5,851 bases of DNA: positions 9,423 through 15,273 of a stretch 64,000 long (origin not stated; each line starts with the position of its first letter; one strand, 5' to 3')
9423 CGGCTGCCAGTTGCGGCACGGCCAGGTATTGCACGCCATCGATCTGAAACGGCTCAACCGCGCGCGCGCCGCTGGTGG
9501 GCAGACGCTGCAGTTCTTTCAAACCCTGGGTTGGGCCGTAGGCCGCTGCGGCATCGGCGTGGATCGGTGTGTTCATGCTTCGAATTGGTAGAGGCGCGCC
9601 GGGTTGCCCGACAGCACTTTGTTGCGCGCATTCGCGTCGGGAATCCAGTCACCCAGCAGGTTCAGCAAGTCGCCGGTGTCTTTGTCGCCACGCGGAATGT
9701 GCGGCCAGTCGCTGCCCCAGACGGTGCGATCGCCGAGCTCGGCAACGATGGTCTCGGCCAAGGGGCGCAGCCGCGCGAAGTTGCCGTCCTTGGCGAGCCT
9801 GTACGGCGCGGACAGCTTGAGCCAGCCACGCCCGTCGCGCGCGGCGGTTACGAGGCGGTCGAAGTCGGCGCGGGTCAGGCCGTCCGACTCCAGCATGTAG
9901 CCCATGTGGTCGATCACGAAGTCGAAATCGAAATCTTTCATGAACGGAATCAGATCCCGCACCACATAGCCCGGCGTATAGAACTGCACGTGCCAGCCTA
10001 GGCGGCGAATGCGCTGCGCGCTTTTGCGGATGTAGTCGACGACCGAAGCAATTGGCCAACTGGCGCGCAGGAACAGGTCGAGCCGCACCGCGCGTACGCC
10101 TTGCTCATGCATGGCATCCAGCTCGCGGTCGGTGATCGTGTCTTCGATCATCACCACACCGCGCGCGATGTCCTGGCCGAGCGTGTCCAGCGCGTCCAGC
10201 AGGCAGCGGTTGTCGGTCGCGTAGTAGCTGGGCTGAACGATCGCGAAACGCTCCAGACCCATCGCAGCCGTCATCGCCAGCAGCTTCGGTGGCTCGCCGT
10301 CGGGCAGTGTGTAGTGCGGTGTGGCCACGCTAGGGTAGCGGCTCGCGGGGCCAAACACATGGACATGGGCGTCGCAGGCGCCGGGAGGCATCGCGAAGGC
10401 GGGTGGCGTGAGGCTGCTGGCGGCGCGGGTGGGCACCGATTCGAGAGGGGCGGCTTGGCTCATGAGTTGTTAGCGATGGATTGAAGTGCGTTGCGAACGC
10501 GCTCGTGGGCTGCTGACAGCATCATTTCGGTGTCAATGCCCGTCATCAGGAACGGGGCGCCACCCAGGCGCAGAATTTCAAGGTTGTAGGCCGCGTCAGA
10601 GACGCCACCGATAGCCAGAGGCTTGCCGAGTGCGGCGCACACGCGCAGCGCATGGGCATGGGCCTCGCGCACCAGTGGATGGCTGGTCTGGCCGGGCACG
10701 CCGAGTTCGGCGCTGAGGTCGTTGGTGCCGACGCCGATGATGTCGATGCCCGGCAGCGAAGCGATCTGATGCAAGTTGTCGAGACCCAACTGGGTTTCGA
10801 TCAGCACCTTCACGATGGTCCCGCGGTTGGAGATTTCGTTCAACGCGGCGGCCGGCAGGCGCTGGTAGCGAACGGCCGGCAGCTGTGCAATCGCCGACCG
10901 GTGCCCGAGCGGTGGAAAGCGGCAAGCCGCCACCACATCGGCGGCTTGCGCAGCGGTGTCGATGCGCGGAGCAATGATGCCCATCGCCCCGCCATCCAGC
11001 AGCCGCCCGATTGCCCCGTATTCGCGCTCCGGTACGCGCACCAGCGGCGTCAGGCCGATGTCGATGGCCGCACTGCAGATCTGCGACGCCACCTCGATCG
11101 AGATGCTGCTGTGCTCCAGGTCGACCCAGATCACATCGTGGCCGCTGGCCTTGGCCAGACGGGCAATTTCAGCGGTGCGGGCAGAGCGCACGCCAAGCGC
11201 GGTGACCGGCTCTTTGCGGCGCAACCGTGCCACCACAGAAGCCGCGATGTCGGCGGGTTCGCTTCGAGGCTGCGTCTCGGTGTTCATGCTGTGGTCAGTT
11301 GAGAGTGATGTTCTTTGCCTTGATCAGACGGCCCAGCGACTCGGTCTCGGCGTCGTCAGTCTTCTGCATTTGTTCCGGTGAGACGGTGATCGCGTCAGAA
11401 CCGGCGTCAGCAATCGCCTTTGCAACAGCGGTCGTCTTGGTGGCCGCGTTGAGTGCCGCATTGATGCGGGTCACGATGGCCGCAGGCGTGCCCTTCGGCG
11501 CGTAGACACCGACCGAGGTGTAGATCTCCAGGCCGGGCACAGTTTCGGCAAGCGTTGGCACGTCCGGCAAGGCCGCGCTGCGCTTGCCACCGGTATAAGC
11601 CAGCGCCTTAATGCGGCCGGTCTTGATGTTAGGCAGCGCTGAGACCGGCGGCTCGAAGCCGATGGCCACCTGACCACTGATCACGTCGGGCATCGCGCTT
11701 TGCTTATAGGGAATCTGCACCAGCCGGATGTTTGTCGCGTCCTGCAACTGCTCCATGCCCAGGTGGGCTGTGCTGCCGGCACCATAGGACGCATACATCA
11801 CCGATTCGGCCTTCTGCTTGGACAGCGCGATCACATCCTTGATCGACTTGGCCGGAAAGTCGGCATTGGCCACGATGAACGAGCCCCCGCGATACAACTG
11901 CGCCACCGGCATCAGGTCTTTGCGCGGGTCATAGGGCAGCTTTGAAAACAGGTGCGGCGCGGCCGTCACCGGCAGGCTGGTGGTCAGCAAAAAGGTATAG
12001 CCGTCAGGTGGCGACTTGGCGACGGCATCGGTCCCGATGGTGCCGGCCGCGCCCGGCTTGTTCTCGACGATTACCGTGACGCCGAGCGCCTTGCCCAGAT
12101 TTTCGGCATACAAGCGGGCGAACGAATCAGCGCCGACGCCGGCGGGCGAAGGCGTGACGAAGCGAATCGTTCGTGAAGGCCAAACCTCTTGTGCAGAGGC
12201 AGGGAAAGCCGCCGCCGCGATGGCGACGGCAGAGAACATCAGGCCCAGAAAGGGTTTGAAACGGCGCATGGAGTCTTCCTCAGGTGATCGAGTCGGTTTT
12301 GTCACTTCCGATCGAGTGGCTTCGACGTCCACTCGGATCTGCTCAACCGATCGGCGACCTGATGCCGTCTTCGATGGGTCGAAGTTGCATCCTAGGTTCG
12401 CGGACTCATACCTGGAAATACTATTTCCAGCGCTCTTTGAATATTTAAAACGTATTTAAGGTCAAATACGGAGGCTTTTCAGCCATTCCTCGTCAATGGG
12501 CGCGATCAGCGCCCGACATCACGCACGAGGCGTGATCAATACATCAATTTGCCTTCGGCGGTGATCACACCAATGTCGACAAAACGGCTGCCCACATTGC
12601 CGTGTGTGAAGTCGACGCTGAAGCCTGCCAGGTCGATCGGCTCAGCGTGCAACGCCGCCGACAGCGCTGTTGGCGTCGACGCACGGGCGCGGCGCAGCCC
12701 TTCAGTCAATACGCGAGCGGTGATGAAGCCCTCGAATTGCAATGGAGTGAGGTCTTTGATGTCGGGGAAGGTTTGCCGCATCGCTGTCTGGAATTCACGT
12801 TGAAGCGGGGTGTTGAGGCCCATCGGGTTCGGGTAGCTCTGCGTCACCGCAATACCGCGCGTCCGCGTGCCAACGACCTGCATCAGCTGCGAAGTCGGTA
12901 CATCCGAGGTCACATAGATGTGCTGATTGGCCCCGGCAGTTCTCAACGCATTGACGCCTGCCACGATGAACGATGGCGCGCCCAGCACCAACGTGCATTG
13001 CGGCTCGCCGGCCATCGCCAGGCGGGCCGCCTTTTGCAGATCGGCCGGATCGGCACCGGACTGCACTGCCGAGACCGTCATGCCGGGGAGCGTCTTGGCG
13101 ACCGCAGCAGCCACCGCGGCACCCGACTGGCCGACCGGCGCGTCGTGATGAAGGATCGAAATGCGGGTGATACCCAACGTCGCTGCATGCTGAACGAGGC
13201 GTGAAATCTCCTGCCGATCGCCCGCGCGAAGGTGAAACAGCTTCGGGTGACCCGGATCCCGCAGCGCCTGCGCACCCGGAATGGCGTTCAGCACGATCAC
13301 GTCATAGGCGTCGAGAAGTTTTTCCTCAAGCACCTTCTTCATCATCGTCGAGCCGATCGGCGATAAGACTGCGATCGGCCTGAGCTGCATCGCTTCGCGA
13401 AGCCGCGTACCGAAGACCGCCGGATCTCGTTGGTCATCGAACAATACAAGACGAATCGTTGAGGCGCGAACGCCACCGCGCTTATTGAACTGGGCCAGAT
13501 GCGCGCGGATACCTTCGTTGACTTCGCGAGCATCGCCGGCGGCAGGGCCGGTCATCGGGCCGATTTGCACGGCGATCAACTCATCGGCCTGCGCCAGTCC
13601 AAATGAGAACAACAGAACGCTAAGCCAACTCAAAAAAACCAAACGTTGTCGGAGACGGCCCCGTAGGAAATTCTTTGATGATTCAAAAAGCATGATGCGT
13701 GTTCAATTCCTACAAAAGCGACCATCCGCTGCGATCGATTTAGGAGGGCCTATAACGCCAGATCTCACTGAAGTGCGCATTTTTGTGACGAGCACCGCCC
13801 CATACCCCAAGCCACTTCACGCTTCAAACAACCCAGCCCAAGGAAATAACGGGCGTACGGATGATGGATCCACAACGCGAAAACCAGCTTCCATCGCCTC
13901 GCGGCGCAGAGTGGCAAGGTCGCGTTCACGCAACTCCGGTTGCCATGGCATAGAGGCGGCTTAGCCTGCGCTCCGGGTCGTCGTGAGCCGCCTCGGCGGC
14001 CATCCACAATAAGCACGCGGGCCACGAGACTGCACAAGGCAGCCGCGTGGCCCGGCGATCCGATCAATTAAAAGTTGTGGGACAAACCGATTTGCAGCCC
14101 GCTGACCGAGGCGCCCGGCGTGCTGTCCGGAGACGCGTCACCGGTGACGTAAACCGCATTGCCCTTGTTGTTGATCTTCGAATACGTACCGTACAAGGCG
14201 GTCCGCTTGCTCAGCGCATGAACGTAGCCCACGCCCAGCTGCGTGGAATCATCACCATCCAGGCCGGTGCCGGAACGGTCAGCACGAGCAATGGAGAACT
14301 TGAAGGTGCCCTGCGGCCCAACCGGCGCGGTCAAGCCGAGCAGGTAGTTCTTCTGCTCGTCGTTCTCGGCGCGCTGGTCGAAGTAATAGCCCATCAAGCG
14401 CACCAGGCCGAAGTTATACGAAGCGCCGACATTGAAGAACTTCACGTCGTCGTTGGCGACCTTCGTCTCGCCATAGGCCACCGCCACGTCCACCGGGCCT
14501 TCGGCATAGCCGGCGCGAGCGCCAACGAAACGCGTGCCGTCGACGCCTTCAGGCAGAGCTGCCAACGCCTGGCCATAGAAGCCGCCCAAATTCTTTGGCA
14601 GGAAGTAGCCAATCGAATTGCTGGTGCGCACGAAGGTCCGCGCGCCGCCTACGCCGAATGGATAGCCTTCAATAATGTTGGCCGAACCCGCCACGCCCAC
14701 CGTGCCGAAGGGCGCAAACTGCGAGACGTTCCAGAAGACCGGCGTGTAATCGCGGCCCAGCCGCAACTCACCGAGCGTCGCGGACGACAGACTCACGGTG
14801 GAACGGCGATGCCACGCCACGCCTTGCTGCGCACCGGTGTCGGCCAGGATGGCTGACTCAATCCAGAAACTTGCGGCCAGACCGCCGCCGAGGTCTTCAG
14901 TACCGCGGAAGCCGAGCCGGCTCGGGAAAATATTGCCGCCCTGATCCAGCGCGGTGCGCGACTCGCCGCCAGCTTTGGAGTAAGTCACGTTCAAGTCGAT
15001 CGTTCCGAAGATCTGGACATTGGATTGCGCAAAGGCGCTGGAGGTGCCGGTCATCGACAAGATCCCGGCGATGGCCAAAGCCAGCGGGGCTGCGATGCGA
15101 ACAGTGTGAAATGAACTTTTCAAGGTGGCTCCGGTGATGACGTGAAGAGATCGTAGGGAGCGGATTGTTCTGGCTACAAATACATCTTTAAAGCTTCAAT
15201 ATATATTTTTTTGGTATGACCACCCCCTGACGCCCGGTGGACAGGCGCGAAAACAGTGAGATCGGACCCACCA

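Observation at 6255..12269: Uncharacterised coupled catabolic operon: Bug - HpcH aldolase - LigI-like lactonase - EAR beta-propeller - unknown 379-aa protein - LysR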

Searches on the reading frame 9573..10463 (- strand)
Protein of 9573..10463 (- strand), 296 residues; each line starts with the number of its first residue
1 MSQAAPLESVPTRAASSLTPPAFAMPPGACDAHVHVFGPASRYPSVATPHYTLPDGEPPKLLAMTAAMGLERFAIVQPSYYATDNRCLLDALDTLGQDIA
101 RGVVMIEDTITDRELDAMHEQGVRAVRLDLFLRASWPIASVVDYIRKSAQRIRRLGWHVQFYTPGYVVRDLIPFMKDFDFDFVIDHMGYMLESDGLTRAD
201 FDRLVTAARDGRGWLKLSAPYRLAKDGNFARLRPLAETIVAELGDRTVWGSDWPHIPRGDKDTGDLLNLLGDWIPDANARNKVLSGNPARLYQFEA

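Call 3: search_protein_families(library=pfam, proteins=[window:9573-10463:-], max_evalue=0.01)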
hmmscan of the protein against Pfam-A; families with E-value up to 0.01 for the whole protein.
window:9573-10463:- (296 aa): 1 family
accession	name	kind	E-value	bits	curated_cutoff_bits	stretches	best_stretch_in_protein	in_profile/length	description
PF04909.20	Amidohydro_2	-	1.1e-40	140.6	26.4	1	30-294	1-289/289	Amidohydrolase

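Call 4: search_protein_families(library=ncbifam, proteins=[window:9573-10463:-], max_evalue=0.01)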
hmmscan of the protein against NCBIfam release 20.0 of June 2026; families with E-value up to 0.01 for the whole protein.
window:9573-10463:- (296 aa): 1 family
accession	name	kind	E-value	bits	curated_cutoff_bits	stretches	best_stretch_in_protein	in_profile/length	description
NF042924.1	SlmHylase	equivalog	2.5e-43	148.4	500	1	19-293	20-297/299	4-sulfomuconolactone hydrolase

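Call 7: search_solved_structures(query=window:9573-10463:-, max_evalue=0.001)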
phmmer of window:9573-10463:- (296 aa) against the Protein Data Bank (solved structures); distinct sequences matched with E-value up to 0.001: 6.
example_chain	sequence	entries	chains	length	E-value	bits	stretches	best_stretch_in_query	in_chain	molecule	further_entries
4d8l_A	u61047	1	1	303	2.5e-40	142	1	19-295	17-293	2-pyrone-4,6-dicarbaxylate hydrolase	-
4dia_A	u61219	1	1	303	9.5e-40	140.2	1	19-295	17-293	2-pyrone-4,6-dicarbaxylate hydrolase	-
4di8_A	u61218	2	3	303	2.9e-39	138.6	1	19-295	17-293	2-pyrone-4,6-dicarbaxylate hydrolase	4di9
2ffi_A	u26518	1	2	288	6.2e-31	111.2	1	20-258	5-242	2-pyrone-4,6-dicarboxylic acid hydrolase, putative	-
4i6k_A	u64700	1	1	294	8e-29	104.3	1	25-294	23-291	Amidohydrolase family protein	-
4mup_A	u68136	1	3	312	3.2e-19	72.7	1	18-294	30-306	AMIDOHYDROLASE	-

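Call 49: search_solved_structures(query=window:9573-10463:-, max_evalue=1e-30, show_alignments=1)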
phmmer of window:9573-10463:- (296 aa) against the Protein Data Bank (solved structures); distinct sequences matched with E-value up to 1e-30: 4.
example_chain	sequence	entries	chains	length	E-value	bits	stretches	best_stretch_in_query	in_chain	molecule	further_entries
4d8l_A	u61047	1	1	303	2.5e-40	142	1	19-295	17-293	2-pyrone-4,6-dicarbaxylate hydrolase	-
4dia_A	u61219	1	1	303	9.5e-40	140.2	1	19-295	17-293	2-pyrone-4,6-dicarbaxylate hydrolase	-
4di8_A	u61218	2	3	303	2.9e-39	138.6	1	19-295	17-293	2-pyrone-4,6-dicarbaxylate hydrolase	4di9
2ffi_A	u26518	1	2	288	6.2e-31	111.2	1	20-258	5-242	2-pyrone-4,6-dicarboxylic acid hydrolase, putative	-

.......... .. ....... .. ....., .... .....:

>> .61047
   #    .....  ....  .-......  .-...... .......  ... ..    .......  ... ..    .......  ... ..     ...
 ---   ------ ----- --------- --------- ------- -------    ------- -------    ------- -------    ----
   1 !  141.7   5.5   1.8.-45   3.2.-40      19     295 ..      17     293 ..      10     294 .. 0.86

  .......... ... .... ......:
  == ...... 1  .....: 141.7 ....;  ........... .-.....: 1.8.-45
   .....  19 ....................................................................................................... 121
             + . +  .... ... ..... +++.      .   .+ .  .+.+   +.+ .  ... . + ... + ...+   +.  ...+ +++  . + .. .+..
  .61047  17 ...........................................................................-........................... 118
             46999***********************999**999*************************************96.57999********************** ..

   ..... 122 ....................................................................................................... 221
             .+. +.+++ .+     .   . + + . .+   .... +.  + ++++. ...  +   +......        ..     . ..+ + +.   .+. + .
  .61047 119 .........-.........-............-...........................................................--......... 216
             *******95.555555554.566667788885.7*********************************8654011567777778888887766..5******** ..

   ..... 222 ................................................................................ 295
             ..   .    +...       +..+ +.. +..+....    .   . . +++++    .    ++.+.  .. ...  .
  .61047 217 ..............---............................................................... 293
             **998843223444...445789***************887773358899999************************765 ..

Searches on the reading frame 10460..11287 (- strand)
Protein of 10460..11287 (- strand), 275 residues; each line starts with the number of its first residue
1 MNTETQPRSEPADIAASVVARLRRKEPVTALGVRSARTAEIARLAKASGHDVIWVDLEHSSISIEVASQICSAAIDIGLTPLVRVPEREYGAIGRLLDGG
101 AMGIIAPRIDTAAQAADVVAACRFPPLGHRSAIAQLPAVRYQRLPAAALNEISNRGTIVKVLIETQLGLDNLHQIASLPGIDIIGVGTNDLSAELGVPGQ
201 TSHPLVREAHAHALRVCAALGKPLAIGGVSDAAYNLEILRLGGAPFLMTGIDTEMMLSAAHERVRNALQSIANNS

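Call 3: search_protein_families(library=pfam, proteins=[window:10460-11287:-], max_evalue=0.01)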
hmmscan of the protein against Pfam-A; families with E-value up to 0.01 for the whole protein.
window:10460-11287:- (275 aa): 1 family
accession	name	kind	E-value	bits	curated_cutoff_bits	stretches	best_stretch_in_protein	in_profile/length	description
PF03328.21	HpcH_HpaI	-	2.5e-29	102.6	25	1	37-258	9-220/221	HpcH/HpaI aldolase/citrate lyase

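Call 4: search_protein_families(library=ncbifam, proteins=[window:10460-11287:-], max_evalue=0.01)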
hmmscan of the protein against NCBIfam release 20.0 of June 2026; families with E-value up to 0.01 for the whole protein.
window:10460-11287:- (275 aa): 4 families
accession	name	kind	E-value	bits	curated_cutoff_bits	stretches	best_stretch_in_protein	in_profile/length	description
TIGR02311.1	HpaI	equivalog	2.3e-33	115.7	368.8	1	32-263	19-244/249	4-hydroxy-2-oxoheptanedioate aldolase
NF007849.0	PRK10558.1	equivalog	5.1e-29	101.4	393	1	36-261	30-248/256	2-dehydro-3-deoxyglucarate aldolase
NF007521.0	PRK10128.1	equivalog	1.1e-28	100.5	441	1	20-264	11-251/267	2-keto-3-deoxy-L-rhamnonate aldolase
TIGR03239.1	GarL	equivalog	4.6e-28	98.4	406.75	1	37-261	24-241/249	2-dehydro-3-deoxyglucarate aldolase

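Call 8: search_solved_structures(query=window:10460-11287:-, max_evalue=0.001)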
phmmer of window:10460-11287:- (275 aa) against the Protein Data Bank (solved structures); distinct sequences matched with E-value up to 0.001: 21.
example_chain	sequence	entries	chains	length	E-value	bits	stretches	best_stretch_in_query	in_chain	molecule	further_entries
2vws_A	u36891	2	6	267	6.5e-29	104.6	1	20-264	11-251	YFAU, 2-KETO-3-DEOXY SUGAR ALDOLASE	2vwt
1dxe_A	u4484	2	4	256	6.4e-23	84.9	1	44-260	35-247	2-DEHYDRO-3-DEOXY-GALACTARATE ALDOLASE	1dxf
4b5s_A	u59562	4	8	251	1.8e-22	83.4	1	30-261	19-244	4-HYDROXY-2-OXO-HEPTANE-1,7-DIOATE ALDOLASE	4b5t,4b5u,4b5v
2v5j_A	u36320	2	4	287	2.2e-22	83.2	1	30-261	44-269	2,4-DIHYDROXYHEPT-2-ENE-1,7-DIOIC ACID ALDOLASE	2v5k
7v8t_A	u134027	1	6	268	4.4e-22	82.2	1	40-262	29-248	2,4-dihydroxyhept-2-ene-1,7-dioic acid aldolase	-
4b5w_A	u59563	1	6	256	1.1e-21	80.9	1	30-261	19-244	4-HYDROXY-2-OXO-HEPTANE-1,7-DIOATE ALDOLASE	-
4mf4_A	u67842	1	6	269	1.6e-21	80.4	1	17-262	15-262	HpcH/HpaI aldolase/citrate lyase family protein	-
3qz6_A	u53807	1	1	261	2e-21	80.1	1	37-234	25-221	HpcH/HpaI aldolase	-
4b5x_A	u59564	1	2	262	2.5e-21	79.7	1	30-261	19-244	4-HYDROXY-2-OXO-HEPTANE-1,7-DIOATE ALDOLASE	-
7et8_A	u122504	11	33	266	7.1e-21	78.2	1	41-260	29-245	4-hydroxy-2-oxoheptanedioate aldolase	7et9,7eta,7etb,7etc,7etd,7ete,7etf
8adq_A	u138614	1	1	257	2.4e-19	73.3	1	43-264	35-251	HpcH/HpaI aldolase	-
7o5w_AAA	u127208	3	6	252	3e-19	72.9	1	43-264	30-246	HpcH/HpaI aldolase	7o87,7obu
6r62_A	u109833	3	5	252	3.8e-19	72.6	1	43-264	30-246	HpcH/HpaI aldolase | hydroxyketoacid aldolase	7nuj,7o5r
7o5i_A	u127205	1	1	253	3.8e-19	72.6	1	43-264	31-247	HpcH/HpaI aldolase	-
4tv5_A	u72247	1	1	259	5.2e-19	72.1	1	43-223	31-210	2-dehydro-3-deoxyglucarate aldolase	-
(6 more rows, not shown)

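Call 74: search_solved_structures(query=window:10460-11287:-, max_evalue=1e-25, show_alignments=1)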
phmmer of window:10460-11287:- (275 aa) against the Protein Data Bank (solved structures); distinct sequences matched with E-value up to 1e-25: 1.
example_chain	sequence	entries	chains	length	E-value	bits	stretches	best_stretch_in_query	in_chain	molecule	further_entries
2vws_A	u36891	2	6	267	6.5e-29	104.6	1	20-264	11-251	YFAU, 2-KETO-3-DEOXY SUGAR ALDOLASE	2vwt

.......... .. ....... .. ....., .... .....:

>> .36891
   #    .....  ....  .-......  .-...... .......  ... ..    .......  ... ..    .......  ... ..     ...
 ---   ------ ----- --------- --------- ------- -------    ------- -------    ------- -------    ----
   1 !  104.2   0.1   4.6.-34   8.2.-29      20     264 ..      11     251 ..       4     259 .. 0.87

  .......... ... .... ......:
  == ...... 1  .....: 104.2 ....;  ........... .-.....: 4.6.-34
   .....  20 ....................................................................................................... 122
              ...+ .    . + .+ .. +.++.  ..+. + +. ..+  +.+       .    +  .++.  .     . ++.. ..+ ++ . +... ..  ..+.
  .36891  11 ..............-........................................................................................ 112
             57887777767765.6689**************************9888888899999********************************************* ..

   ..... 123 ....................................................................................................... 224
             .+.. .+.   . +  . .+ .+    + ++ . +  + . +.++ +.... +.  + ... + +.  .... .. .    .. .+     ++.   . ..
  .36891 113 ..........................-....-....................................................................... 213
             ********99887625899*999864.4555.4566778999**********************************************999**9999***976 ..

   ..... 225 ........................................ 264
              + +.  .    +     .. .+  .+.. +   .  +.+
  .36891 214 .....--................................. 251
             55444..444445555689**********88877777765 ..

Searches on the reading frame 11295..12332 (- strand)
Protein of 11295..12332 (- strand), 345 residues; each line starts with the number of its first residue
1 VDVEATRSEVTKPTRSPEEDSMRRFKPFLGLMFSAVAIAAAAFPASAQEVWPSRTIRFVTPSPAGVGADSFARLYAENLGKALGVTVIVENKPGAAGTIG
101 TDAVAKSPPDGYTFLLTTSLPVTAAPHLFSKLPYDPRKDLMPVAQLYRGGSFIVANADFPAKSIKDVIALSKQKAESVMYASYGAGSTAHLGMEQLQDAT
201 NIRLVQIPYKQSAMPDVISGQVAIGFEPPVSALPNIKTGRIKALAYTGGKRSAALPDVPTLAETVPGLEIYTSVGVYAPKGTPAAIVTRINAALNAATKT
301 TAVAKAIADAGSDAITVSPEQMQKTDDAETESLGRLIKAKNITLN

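Call 3: search_protein_families(library=pfam, proteins=[window:11295-12332:-], max_evalue=0.01)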
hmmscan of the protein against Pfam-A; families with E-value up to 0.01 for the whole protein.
window:11295-12332:- (345 aa): 1 family
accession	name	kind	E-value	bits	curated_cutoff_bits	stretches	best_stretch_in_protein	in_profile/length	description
PF03401.19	TctC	-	3.2e-65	220.8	27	1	72-341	2-273/274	Tripartite tricarboxylate transporter family receptor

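Call 4: search_protein_families(library=ncbifam, proteins=[window:11295-12332:-], max_evalue=0.01)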
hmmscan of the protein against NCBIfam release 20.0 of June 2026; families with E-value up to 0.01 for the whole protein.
window:11295-12332:- (345 aa): 0 families

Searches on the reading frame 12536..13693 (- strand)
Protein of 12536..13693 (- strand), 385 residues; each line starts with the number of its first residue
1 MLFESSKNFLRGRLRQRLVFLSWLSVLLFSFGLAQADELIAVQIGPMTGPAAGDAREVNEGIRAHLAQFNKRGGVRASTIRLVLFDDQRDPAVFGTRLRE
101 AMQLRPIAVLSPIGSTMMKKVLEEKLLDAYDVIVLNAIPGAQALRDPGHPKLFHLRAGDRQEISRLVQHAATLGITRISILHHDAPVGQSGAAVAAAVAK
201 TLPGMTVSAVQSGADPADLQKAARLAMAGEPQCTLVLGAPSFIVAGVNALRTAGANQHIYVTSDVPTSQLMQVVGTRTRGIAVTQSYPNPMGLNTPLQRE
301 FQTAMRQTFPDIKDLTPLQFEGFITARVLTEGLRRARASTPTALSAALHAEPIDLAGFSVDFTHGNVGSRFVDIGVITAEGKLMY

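Call 3: search_protein_families(library=pfam, proteins=[window:12536-13693:-], max_evalue=0.01)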
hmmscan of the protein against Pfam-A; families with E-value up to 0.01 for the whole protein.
window:12536-13693:- (385 aa): 3 families
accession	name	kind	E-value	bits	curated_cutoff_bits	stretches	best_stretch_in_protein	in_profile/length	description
PF13458.12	Peripla_BP_6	-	2.7e-41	142.8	31.7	1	44-363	7-323/343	Periplasmic binding protein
PF13433.12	Peripla_BP_5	-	0.00034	20.3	27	0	47-107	9-69/363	Periplasmic binding protein domain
PF25493.1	Peripla_BP_A-cyclase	-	0.0027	17.2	27.2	1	299-351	262-310/373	Adenylate cyclase, periplasmic binding protein-like domain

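Call 4: search_protein_families(library=ncbifam, proteins=[window:12536-13693:-], max_evalue=0.01)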
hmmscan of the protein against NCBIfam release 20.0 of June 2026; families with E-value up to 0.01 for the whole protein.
window:12536-13693:- (385 aa): 1 family
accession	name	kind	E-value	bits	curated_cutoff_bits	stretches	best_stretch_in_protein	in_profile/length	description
NF011933.0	PRK15404.1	subfamily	5.5e-07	29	477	1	31-91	19-79/370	high-affinity branched-chain amino acid ABC transporter substrate-binding protein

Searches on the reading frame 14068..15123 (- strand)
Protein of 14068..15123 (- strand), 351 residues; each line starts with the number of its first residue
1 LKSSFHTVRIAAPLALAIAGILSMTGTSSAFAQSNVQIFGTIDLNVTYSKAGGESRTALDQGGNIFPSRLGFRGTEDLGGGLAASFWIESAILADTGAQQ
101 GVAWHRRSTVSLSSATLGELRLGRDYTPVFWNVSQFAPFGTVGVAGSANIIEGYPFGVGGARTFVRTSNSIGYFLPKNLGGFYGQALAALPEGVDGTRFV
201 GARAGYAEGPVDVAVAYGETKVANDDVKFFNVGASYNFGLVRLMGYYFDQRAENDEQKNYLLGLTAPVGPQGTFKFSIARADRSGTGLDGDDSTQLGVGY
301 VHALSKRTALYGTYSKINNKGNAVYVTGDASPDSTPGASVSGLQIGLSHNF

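Call 34: search_protein_families(library=pfam, proteins=[window:14068-15123:-], max_evalue=0.001)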
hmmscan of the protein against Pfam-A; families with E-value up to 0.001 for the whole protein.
window:14068-15123:- (351 aa): 2 families
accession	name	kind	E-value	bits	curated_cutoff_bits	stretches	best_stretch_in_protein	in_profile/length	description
PF13609.12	Porin_4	-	5.3e-57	194.4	27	1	24-322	6-310/310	Gram-negative porin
PF00267.27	Porin_1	-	1.2e-05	25.3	23.7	1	61-129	24-93/337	Gram-negative porin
